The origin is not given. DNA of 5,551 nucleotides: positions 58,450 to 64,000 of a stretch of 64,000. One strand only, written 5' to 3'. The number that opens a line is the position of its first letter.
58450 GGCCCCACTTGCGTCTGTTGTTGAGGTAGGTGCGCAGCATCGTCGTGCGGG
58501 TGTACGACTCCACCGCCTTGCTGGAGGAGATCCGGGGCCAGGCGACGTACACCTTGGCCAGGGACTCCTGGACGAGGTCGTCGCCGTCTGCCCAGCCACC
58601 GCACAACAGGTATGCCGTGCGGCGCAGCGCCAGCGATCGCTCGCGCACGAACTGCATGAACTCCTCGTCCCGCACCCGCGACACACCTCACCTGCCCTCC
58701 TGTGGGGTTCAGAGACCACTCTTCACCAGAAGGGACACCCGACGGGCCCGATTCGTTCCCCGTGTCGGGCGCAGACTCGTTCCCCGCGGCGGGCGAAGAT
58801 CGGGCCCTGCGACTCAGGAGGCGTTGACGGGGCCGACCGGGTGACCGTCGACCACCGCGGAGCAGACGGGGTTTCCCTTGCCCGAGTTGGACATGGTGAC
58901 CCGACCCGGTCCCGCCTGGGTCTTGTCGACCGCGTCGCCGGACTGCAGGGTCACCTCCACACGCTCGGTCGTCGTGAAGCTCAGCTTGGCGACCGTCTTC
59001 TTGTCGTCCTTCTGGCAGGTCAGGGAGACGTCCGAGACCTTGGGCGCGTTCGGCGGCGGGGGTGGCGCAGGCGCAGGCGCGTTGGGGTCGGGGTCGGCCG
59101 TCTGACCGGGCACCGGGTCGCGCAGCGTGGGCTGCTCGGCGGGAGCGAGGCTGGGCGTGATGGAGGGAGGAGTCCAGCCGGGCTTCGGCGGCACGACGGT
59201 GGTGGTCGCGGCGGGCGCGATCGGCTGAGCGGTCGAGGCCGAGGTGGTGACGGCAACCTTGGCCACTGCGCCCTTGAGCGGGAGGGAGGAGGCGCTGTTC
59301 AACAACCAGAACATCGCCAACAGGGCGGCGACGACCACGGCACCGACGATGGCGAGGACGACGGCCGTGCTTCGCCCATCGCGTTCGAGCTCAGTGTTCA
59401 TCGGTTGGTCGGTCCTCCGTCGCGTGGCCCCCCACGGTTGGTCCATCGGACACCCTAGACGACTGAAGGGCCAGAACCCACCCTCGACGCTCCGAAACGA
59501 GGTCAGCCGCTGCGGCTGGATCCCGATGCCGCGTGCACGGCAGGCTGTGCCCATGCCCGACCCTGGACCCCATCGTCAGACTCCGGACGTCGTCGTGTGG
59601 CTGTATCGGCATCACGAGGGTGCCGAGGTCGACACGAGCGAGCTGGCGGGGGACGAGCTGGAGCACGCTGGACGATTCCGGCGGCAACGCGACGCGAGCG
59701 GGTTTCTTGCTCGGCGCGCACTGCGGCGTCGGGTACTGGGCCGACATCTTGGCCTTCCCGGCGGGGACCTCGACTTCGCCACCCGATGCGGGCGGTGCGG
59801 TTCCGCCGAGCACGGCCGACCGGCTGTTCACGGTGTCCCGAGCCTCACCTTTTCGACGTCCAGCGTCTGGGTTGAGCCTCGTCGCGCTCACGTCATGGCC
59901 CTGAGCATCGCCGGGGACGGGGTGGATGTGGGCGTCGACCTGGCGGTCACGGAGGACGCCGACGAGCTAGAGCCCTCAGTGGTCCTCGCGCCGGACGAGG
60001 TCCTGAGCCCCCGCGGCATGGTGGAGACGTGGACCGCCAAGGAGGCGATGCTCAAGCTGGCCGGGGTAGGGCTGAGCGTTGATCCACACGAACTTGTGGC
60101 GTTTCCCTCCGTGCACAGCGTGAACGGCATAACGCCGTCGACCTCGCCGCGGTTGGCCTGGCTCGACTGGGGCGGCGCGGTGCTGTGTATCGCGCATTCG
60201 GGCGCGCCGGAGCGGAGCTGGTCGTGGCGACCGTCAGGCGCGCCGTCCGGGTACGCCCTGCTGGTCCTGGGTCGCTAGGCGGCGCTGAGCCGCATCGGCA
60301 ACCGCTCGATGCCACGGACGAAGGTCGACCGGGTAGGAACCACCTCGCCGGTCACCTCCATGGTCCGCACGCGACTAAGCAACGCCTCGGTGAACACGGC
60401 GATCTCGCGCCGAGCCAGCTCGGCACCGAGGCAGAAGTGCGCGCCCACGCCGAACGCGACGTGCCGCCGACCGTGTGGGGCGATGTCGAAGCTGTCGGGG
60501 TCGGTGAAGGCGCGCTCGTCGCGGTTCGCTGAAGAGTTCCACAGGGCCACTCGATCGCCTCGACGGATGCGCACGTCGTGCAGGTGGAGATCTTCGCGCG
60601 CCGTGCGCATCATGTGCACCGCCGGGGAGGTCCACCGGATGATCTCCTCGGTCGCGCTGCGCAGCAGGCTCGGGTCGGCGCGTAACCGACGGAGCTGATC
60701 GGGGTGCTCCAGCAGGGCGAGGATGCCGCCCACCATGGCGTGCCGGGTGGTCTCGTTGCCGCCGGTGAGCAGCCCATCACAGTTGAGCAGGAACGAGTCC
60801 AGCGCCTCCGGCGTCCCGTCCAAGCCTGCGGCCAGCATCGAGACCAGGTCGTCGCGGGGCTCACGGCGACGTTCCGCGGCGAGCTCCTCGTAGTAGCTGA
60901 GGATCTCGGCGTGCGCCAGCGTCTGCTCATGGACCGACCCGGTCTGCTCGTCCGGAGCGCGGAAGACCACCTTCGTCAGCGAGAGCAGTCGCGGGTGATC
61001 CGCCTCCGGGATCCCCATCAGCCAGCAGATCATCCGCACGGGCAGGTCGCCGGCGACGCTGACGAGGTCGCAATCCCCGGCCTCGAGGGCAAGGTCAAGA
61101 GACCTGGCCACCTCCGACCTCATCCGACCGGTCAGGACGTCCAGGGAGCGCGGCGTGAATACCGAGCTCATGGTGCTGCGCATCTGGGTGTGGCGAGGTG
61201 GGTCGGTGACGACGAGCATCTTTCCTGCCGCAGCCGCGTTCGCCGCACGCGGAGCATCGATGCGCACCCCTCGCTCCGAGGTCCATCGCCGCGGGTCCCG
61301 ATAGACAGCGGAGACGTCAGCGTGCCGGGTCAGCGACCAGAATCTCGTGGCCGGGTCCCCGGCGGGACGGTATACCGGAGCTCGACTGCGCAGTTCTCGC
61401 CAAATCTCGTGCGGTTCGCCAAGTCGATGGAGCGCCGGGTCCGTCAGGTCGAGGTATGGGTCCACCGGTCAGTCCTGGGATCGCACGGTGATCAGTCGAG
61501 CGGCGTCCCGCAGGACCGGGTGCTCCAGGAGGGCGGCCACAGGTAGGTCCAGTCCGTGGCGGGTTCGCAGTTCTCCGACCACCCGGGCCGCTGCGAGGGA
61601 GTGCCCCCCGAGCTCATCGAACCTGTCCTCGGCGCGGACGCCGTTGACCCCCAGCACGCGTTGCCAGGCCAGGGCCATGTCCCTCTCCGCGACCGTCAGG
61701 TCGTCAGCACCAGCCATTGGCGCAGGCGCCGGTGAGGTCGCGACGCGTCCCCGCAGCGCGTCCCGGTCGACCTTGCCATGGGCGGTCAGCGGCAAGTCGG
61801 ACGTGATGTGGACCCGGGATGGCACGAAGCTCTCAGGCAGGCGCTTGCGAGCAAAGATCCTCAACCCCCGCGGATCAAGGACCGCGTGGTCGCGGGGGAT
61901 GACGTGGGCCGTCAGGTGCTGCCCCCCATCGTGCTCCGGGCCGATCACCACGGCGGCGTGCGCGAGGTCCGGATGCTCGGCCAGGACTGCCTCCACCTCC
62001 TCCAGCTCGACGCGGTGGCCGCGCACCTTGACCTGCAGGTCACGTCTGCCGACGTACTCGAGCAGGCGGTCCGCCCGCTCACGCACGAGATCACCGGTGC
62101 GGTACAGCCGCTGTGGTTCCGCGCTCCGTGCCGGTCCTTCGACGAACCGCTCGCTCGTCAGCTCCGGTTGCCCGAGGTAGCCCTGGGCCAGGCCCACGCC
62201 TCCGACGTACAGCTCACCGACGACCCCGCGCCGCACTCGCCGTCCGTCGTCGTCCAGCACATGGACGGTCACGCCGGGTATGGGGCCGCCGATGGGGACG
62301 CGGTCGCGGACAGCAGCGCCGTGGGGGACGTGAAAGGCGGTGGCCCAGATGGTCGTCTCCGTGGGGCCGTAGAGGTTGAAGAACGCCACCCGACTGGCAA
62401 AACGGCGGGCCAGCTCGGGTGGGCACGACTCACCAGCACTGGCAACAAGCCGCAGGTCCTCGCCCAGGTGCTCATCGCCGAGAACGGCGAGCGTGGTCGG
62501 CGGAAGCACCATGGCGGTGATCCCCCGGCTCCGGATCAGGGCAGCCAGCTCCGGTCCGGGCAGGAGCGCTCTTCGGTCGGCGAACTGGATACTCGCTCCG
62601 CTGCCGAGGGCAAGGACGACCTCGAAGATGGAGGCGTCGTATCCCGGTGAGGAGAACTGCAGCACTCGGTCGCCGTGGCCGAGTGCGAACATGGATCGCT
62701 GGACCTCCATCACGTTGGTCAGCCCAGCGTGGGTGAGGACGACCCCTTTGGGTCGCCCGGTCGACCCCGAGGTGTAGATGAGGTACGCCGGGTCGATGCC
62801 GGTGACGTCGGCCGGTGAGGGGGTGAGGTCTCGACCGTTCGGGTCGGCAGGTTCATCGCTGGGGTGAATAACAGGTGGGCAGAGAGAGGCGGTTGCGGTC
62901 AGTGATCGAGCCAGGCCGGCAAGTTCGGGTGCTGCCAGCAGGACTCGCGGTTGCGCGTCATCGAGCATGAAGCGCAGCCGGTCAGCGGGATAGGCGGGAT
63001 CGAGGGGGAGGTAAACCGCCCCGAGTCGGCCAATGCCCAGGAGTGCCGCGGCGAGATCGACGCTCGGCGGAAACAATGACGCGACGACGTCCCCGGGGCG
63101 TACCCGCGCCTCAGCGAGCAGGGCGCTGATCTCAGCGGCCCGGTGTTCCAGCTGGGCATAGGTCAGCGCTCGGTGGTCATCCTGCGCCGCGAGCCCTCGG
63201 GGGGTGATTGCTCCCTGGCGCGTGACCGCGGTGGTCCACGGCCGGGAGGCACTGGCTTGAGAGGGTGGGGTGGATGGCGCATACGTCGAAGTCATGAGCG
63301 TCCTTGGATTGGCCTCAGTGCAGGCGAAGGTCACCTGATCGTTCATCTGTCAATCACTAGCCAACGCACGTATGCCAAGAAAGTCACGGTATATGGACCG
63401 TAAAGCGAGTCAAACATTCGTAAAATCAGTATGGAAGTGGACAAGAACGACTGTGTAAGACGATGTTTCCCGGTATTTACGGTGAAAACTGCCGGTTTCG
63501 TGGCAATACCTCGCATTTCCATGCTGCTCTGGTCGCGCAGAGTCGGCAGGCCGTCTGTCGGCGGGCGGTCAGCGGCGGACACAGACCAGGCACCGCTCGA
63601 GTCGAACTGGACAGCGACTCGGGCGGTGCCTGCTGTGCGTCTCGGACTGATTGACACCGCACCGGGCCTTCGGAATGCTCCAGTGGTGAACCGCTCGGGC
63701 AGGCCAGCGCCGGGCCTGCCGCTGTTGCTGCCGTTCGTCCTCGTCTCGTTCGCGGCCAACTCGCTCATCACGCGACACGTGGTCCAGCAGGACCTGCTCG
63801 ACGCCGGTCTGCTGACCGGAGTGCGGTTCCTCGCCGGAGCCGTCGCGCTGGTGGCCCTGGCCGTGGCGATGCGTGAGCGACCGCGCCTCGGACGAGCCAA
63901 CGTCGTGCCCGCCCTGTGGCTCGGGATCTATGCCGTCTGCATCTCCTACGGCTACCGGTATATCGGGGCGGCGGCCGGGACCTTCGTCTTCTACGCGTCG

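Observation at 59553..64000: Minimal NRPS-independent-style cassette: A-T didomain + OxyD-like P450 + PPTase + EamA exporter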

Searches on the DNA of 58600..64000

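Call 46: search_rna_families(source=window, start=58600, end=64000, threshold=evalue, max_evalue=1)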
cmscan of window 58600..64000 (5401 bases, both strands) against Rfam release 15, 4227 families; matches with E-value up to 1: 1.
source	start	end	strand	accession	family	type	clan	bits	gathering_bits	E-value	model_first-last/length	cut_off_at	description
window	63577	63642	-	RF03629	mir-641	Gene; miRNA;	-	22.5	100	0.84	1-98/98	no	mir-641 microRNA precursor family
